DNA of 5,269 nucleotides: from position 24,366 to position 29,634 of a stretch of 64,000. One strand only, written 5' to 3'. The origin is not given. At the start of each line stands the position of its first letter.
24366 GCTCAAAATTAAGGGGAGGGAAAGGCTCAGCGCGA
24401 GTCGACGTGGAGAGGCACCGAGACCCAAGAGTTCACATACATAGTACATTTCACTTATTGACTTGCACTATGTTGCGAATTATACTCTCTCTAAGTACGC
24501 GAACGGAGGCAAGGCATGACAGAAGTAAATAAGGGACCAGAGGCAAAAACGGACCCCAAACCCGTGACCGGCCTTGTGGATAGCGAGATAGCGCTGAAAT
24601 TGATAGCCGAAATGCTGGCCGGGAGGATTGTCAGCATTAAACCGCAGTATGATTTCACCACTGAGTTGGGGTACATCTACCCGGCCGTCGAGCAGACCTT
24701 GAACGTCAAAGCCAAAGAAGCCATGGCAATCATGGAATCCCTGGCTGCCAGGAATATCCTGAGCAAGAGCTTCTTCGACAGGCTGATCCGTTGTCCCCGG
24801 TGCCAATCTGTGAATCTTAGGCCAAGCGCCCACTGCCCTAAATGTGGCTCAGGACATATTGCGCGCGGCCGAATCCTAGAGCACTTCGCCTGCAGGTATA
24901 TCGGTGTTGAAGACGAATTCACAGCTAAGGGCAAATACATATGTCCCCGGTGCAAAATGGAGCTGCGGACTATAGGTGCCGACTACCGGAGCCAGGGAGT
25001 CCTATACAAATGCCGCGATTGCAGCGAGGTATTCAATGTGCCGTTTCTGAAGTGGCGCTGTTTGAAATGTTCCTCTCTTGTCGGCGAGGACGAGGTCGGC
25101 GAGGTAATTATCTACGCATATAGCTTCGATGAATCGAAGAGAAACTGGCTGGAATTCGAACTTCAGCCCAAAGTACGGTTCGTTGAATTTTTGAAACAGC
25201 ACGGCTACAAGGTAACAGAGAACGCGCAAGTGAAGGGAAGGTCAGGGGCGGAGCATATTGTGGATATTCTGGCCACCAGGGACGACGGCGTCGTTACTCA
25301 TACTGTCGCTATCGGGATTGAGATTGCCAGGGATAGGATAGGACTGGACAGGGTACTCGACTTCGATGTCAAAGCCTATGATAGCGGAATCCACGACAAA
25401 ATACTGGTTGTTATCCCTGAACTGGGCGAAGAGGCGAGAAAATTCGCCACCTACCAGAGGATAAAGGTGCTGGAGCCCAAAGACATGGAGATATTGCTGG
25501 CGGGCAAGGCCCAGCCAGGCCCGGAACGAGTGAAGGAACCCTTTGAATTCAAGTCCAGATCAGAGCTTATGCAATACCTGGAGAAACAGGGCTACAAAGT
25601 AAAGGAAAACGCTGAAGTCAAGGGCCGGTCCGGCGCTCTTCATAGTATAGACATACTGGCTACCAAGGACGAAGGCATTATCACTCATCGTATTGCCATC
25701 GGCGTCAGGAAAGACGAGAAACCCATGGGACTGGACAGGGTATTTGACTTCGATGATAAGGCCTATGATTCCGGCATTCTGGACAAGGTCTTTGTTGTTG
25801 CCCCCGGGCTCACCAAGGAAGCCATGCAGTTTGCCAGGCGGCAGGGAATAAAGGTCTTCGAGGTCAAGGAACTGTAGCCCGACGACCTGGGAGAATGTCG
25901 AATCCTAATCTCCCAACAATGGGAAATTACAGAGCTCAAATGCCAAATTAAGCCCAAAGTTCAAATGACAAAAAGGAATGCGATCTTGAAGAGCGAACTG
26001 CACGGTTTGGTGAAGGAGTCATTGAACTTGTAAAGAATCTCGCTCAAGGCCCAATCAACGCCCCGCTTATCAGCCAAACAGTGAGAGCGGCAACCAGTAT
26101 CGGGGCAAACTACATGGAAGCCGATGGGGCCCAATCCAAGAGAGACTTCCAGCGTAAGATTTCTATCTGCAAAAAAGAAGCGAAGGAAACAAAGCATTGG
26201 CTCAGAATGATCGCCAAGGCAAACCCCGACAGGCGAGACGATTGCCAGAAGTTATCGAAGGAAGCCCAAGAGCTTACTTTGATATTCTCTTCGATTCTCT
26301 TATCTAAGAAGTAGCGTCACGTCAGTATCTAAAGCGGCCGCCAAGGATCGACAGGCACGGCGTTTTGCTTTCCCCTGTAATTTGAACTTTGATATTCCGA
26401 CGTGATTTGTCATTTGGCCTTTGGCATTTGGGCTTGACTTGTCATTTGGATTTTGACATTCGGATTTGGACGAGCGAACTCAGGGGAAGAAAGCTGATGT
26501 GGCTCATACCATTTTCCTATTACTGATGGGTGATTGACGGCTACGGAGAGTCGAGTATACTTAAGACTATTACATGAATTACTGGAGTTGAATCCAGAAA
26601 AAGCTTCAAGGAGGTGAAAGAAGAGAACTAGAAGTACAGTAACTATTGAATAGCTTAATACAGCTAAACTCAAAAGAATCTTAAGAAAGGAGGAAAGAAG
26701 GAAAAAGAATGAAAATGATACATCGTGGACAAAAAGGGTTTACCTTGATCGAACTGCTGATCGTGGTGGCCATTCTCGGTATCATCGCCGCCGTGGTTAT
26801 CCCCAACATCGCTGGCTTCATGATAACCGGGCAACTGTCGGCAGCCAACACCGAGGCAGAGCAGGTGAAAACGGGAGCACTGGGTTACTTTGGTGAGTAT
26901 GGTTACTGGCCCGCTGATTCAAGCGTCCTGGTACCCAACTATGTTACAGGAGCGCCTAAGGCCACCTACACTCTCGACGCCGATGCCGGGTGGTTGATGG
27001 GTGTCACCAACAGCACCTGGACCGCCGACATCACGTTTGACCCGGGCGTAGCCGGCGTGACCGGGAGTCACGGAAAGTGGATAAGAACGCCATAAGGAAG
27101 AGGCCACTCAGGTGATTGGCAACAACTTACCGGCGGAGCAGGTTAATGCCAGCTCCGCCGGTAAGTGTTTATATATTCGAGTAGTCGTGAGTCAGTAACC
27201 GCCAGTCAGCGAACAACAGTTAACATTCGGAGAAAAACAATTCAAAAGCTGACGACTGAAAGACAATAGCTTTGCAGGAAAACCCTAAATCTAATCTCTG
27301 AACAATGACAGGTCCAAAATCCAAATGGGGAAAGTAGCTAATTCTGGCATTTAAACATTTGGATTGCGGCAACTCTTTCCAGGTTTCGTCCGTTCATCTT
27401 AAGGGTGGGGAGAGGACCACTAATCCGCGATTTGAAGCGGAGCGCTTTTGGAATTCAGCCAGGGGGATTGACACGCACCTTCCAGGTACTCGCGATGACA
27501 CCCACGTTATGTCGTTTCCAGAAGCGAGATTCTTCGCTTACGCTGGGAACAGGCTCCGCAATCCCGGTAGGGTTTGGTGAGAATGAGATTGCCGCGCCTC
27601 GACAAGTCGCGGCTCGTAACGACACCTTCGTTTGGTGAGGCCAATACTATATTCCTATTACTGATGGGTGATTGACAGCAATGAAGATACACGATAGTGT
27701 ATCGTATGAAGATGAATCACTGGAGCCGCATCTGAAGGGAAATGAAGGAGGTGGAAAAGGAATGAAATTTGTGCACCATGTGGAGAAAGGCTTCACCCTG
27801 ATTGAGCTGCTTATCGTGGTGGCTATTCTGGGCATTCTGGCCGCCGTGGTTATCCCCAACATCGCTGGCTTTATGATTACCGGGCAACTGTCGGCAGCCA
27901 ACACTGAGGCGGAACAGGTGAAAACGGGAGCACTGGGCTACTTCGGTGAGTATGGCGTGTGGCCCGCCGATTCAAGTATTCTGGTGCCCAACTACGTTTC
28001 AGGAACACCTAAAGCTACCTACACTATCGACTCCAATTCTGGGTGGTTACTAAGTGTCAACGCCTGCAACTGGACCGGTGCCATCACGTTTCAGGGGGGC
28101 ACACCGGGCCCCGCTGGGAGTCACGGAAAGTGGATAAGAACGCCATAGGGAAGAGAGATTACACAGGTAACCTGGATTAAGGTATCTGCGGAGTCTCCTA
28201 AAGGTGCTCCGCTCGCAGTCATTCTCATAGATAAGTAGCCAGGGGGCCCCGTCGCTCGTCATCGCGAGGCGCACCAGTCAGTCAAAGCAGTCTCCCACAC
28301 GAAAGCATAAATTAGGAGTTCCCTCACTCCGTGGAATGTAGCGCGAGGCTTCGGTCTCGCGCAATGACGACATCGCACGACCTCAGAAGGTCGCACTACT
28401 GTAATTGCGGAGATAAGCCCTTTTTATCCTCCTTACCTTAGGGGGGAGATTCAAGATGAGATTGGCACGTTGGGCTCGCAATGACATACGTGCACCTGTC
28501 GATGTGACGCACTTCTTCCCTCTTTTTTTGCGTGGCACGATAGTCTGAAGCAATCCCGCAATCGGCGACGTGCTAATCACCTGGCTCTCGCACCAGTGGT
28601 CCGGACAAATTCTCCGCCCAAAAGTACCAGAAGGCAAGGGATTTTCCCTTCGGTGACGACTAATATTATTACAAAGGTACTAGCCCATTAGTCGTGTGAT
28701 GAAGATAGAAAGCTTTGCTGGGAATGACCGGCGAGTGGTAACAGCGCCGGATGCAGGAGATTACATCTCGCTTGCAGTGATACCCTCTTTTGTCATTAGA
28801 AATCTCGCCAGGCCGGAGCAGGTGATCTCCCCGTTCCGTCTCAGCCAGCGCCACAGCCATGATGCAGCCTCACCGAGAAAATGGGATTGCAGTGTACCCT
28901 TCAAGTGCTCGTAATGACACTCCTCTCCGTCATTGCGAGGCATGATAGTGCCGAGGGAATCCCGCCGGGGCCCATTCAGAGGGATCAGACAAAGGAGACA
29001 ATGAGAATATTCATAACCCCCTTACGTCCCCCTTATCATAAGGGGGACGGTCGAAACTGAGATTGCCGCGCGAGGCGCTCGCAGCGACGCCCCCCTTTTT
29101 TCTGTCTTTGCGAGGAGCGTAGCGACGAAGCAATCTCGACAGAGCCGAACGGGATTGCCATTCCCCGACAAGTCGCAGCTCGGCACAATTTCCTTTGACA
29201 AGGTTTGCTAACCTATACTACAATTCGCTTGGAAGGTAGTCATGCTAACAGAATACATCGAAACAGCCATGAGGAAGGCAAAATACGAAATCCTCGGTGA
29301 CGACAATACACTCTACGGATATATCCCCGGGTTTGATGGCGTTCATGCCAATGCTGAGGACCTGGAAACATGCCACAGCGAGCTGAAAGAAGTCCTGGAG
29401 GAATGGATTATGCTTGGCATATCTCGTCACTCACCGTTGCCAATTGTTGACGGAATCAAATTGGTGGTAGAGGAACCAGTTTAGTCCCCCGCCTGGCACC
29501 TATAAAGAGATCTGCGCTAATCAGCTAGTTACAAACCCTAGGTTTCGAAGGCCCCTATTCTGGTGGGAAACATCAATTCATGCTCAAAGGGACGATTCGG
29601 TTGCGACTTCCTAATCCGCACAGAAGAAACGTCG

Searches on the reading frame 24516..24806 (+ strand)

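Call 75: search_protein_families(library=pfam, proteins=[window:24516-24806:+], max_evalue=0.1)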
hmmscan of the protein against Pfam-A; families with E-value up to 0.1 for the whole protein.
seq(97 aa): 1 family
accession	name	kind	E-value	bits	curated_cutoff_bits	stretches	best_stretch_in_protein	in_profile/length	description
PF18551.6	TackOD1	-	4.1e-07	30.2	32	1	24-97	8-81/188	Thaumarchaeal output domain 1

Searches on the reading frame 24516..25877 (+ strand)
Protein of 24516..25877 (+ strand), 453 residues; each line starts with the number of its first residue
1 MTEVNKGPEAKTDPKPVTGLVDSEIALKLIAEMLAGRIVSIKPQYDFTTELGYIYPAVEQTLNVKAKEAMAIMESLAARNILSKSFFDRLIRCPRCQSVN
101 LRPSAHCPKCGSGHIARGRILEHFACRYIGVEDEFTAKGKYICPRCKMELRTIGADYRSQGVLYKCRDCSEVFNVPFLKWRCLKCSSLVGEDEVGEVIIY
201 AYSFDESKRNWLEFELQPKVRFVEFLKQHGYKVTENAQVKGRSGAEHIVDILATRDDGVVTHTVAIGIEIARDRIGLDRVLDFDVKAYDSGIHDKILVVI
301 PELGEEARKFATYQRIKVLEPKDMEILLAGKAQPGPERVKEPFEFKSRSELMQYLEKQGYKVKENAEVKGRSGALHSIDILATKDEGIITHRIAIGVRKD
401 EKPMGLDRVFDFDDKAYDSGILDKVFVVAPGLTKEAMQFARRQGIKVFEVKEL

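Call 3: search_protein_families(library=pfam, proteins=[window:24516-25877:+], max_evalue=1)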
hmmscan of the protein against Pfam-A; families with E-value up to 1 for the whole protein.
window:24516-25877:+ (453 aa): 17 families
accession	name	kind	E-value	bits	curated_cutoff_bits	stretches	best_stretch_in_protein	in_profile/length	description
PF18551.6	TackOD1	-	1.5e-40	139.2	32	1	24-203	8-187/188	Thaumarchaeal output domain 1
PF04471.18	Mrr_cat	-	3.3e-14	53.4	21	2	352-453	14-111/115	Restriction endonuclease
PF12773.13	DZR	-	0.0024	18.4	27.3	1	91-111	25-45/45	Double zinc ribbon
PF12172.15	zf-ChsH2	-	0.0093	16.2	23.2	1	91-113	12-34/37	ChsH2, rubredoxin-like zinc ribbon domain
PF19769.4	CPxCG_zf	-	0.011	16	27.2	1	143-200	1-60/183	CPxCG-related zinc finger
PF13453.11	Zn_ribbon_TFIIB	-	0.013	15.4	22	1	142-169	1-25/41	Transcription factor zinc-finger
PF13670.12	PepSY_2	-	0.014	15.8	24.3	1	327-364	10-47/83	Peptidase propeptide and YPEB domain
PF09723.15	Zn_ribbon_8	-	0.04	14.4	34.4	0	104-117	26-39/41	Zinc ribbon domain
PF01155.25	HypA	-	0.046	14.2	28.9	1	78-115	58-97/112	Hydrogenase/urease nickel incorporation, metallochaperone, hypA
PF05207.18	Zn_ribbon_CSL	-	0.051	13.8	29.2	1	141-175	19-52/55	CSL zinc finger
PF13248.11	Zn_ribbon_3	-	0.066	13.1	27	1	91-112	3-24/26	zinc-ribbon domain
PF23458.2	DUF7130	-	0.093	13.1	35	0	50-112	13-78/89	Domain of unknown function (DUF7130)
PF18741.7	MTES_1575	-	0.095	13.2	38.2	0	350-397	4-42/96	REase_MTES_1575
PF10281.14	Ish1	-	0.1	13.4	26.6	0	347-364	5-23/37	Putative nuclear envelope organisation protein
PF07191.17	Zn_ribbon_6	-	0.12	12.8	25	0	91-112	17-37/67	Double zinc ribbon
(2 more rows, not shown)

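Call 4: search_protein_families(library=ncbifam, proteins=[window:24516-25877:+], max_evalue=1)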
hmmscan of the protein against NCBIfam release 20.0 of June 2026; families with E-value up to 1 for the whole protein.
window:24516-25877:+ (453 aa): 8 families
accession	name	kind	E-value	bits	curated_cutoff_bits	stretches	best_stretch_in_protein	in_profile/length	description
NF003194.0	PRK04164.1-5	equivalog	0.00013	21.4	160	1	218-257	99-137/178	hypothetical protein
TIGR02159.1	PA_CoA_Oxy4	equivalog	0.0061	16.9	108.15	0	140-174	105-141/146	1,2-phenylacetyl-CoA epoxidase subunit PaaD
NF011302.0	PRK14714.1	equivalog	0.0097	13.4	1791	1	91-153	681-735/1350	DNA-directed DNA polymerase II large subunit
NF041909.1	HVO_2753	equivalog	0.025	14.5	80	1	136-170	22-55/59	HVO_2753 family zinc finger protein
TIGR04325.1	MTase_LIC12133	subfamily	0.057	12.6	80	1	338-374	179-215/234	methyltransferase, TIGR04325 family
TIGR02487.1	NrdD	equivalog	0.086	11.3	326.35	1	63-117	500-553/581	anaerobic ribonucleoside-triphosphate reductase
NF005497.0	PRK07111.1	equivalog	0.19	10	764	1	61-119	659-716/746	anaerobic ribonucleoside triphosphate reductase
TIGR03830.1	CxxCG_CxxCG_HTH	subfamily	0.55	10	61.8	1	107-159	1-50/127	type II TA system antitoxin MqsA family protein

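Call 31: find_related_loci(query=A2, collection=genome_contigs, flank=10000)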
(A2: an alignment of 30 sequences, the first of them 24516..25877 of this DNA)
Query A2 (453 aa) in genome_contigs; peptide patterns used: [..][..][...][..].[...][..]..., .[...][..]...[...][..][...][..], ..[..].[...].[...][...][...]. (x = any residue, [..] = any of these).
199 stretches matched a pattern; 122 encode a relative of the query (tblastn E <= 1e-3); the best 80 are kept; 80 distinct loci.
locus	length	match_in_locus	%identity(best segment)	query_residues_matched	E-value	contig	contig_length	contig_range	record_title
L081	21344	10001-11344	84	1-448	0e+0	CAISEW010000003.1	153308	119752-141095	MAG: uncultured Chloroflexi bacterium isolate AlinenSedimentsD2_bin-0330 genome assembly, contig: bin-0330:03/63, whole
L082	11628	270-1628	80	1-453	0e+0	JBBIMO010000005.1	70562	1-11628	MAG: Chloroflexota bacterium isolate BQS170218_bin_234 NODE_252_length_70562_cov_6.910420, whole genome shotgun sequence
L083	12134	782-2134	81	1-453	0e+0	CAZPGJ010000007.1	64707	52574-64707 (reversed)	MAG TPA_asm: uncultured Dehalococcoidales bacterium isolate binchicken_co294_83 genome assembly, contig: NODE_747_length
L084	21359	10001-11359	79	1-453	0e+0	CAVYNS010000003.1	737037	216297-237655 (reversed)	MAG: uncultured Chloroflexia bacterium isolate MFD04408.bin.1.133 genome assembly, contig: contig_27545, whole genome sh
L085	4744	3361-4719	79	1-453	0e+0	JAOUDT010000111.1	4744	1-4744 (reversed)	MAG: Dehalococcoidia bacterium isolate 4_1_Jan_SF_Bin38 4_1_Jan_SF_Bin38_scaffold_9594_c1, whole genome shotgun sequence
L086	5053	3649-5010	76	1-453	0e+0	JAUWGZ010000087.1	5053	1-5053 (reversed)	MAG: Dehalococcoidia bacterium isolate CSMAG_2255 CSMAG_2255_k141_400045_length_5053_cov_8.0000, whole genome shotgun se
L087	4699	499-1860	75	1-453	0e+0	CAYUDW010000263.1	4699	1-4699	MAG TPA_asm: uncultured candidatus Brocadiaceae bacterium isolate SRP068000_co1_552 genome assembly, contig: NODE_44491_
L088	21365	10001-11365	75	1-453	0e+0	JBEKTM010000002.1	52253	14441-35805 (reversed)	MAG: Dehalococcoidia bacterium isolate SPRUCE 558 SPRUCE_558_2, whole genome shotgun sequence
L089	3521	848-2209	73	1-453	0e+0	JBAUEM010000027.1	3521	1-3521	MAG: Dehalococcoidia bacterium isolate MFD13097_ilm_asm_bin13 k127_336494, whole genome shotgun sequence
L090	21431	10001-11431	73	1-453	0e+0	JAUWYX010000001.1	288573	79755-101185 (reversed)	MAG: Dehalococcoidia bacterium isolate CSMAG_2721 CSMAG_2721_k141_633655_length_288573_cov_101.7769, whole genome shotgu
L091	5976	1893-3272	72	1-453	0e+0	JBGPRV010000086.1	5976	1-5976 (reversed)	MAG: Dehalococcoidia bacterium isolate OBJ1_062018_130_33 k141_860737_length_5976_cov_35.0000, whole genome shotgun sequ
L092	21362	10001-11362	74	1-453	0e+0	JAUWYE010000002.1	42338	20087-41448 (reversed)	MAG: Dehalococcoidia bacterium isolate CSMAG_2702 CSMAG_2702_k141_703911_length_42338_cov_19.3047, whole genome shotgun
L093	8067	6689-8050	72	1-453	0e+0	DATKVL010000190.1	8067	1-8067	MAG TPA_asm: Dehalococcoidia bacterium isolate SMAG_U14132 k141_1235025, whole genome shotgun sequence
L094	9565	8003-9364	70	1-453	0e+0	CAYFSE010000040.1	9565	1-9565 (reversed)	MAG TPA_asm: uncultured Dehalococcoidales bacterium isolate ERP108616_co1_133 genome assembly, contig: k119_779101, whol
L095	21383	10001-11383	68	1-453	0e+0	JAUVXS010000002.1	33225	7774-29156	MAG: Dehalococcoidia bacterium isolate CSMAG_1222 CSMAG_1222_k141_1368287_length_33225_cov_8.9947, whole genome shotgun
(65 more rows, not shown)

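Call 54: predict_structure(alignment_id=A2)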
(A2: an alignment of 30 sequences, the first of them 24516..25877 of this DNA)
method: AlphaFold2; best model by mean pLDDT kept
length: 453 residues; sequences in the alignment: 30
mean_pLDDT: 86.8   pTM: 0.70
mean pLDDT of the five models: 86.8, 86.5, 84.5, 83.9, 83.4
residues with pLDDT >= 90: 264; 70-90: 154; 50-70: 13; < 50: 22
segments of 3 or more residues with pLDDT < 50: 1-22
pLDDT, mean of each block of 10 residues (from residue 1): 29 36 78 90 89 92 91 92 93 88 91 93 94 91 93 90 94 93 90 88 90 86 87 92 90 88 93 92 93 91 94 91 81 56 80 89 92 91 85 93 92 91 92 94 90 81
secondary structure, 60 per line:
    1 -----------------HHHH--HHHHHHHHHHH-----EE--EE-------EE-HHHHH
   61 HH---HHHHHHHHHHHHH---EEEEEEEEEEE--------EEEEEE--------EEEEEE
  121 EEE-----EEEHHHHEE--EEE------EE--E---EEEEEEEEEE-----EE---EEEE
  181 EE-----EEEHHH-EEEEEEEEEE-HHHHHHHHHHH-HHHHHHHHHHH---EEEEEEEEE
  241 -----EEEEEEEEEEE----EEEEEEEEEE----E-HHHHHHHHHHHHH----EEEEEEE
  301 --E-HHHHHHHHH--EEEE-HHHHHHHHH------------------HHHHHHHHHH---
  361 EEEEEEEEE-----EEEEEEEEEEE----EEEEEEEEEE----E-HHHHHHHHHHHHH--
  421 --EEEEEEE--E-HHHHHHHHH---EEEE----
elements in order: H18-21 H24-34 H56-62 H66-78 E82-92 E101-106 E115-123 E129-131 H132-135 E140-142 E157-166 E177-182 E188-190 E195-204 H206-216 H218-228 E232-240 E246-256 E261-270 H277-289 E294-300 H305-313 E316-319 H321-329 H348-357 E361-369 E375-385 E390-399 H406-418 E423-429 H434-442 E446-449

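Call 59: fold_search(model_id=the predicted structure, library=pdb)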
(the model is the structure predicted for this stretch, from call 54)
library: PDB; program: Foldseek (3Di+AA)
matches with E <= 10: 1088; with E <= 0.001: 6
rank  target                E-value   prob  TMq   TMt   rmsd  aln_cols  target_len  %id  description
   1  1y88                  3.1e-06  1.00  0.20  0.46   9.3       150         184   20  Crystal Structure of Protein of Unknown Function AF1548 (released 2004-12-21)
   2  5gkj_B                1.6e-05  0.99  0.15  0.27  19.1       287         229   15  Structure of EndoMS in apo form (released 2016-11-02)
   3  2vld_A                3.3e-05  1.00  0.16  0.29  18.2       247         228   18  crystal structure of a repair endonuclease from Pyrococcus abyssi (released 2009-05-19)
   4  5gkj_A                4.3e-04  0.92  0.15  0.27  18.0       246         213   14  Structure of EndoMS in apo form (released 2016-11-02)
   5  9dou_A                7.3e-04  1.00  0.17  0.09   6.8       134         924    7  Taeniopygia guttata R2 retrotransposon (R2Tg) initiating target-primed reverse transcription (released 2025-05-21)
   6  9u49_A                8.2e-04  1.00  0.22  0.25   5.7       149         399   12  crystal structure of Cdn1 in complex with cA4 (released 2026-02-04)
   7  8z4i_A                1.2e-03  1.00  0.20  0.23   6.2       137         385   14  crystal structure of Cdn1 in complex with cA3 (released 2026-02-04)
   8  9nl2_A                1.3e-03  1.00  0.17  0.08   6.6       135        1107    8  Structure of R2 retrotransposon protein from Platysternon megacephalum initiating target-primed reverse transcription (released 2025-06-18)
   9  9nl3_A                2.6e-03  0.99  0.17  0.08   6.9       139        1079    9  Structure of R2 retrotransposon protein from Taeniopygia guttata initiating target-primed reverse transcription (released 2025-06-18)
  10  4f0p_B                3.0e-03  0.99  0.18  0.19  13.5       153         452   14  MspJI Restriction Endonuclease - P31 Form (released 2012-08-08)
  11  8z4i_B                4.2e-03  1.00  0.20  0.23   4.6       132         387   12  crystal structure of Cdn1 in complex with cA3 (released 2026-02-04)
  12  8gy8_A                4.7e-03  0.99  0.17  0.20  15.8       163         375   12  The structure of Bax1 from Pyrococcus furiosus (released 2023-09-27)
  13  6p4w_B                5.6e-03  0.93  0.17  0.20  14.2       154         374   10  XPB helicase in a complex with truncated Bax1 from Sulfurisphaera tokodaii at 2.96 Angstrom resolution (released 2020-06-03)
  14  4f0q_D                6.7e-03  1.00  0.19  0.19   7.8       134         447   14  MspJI Restriction Endonuclease - P21 Form (released 2012-08-08)
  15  7bdv_A                7.1e-03  1.00  0.22  0.28   4.3       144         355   16  Structure of Can2 from Sulfobacillus thermosulfidooxidans in complex with cyclic tetra-adenylate (cA4) (released 2021-03-03)
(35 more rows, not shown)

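Call 68: search_protein_families(library=padloc, proteins=[window:24516-25877:+], max_evalue=0.01)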
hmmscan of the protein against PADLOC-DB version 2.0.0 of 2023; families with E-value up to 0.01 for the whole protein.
window:24516-25877:+ (453 aa): 1 family
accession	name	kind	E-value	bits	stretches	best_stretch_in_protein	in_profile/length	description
PDLC02256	AbiEi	-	0.0061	14.6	0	253-292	120-159/174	AbiEi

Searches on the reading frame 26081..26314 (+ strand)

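Call 75: search_protein_families(library=pfam, proteins=[window:26081-26314:+], max_evalue=0.1)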
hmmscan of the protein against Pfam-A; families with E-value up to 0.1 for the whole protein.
window:26081-26314:+ (77 aa): 2 families
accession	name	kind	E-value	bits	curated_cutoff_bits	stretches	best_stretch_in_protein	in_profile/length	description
PF05635.17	23S_rRNA_IVP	-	1.7e-13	51.1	33.8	1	2-67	37-102/106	23S rRNA-intervening sequence protein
PF02961.22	SAM_BAF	-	0.054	14.4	25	1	12-58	34-80/88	Barrier to autointegration factor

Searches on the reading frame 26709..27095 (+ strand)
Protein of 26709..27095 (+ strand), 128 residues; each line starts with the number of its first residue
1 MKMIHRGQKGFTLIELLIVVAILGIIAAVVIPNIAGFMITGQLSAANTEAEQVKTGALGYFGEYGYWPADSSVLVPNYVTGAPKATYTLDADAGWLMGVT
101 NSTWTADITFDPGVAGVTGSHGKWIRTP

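Call 75: search_protein_families(library=pfam, proteins=[window:26709-27095:+], max_evalue=0.1)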
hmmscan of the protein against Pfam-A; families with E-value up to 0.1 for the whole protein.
window:26709-27095:+ (128 aa): 1 family
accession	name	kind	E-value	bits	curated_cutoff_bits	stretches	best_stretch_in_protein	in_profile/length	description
PF07963.17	N_methyl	-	2.1e-10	40.2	21.2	1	6-30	2-26/27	Prokaryotic N-terminal methylation motif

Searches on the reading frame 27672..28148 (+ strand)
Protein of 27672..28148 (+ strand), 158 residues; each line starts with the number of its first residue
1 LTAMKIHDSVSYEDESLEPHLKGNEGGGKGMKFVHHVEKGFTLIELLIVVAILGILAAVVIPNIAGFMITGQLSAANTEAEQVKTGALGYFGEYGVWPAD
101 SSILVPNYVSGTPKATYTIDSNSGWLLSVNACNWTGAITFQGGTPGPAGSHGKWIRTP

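Call 75: search_protein_families(library=pfam, proteins=[window:27672-28148:+], max_evalue=0.1)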
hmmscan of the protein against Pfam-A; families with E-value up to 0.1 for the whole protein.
window:27672-28148:+ (158 aa): 1 family
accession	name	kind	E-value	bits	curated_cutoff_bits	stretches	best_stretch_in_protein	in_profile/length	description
PF07963.17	N_methyl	-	2.4e-09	36.8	21.2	1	38-60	4-26/27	Prokaryotic N-terminal methylation motif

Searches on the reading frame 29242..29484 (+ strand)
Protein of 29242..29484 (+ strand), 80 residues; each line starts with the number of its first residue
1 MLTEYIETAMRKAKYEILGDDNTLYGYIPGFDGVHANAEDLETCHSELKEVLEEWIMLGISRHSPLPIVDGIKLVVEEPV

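Call 75: search_protein_families(library=pfam, proteins=[window:29242-29484:+], max_evalue=0.1)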
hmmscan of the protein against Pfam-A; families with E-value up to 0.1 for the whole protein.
window:29242-29484:+ (80 aa): 2 families
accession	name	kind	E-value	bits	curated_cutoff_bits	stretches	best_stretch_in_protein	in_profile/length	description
PF21748.3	UPF0150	-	2.1e-26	92.1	27.3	1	4-67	1-64/64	UPF0150-like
PF15919.11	HicB_lk_antitox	-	0.085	13.5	27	1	19-79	7-68/123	HicB_like antitoxin of bacterial toxin-antitoxin system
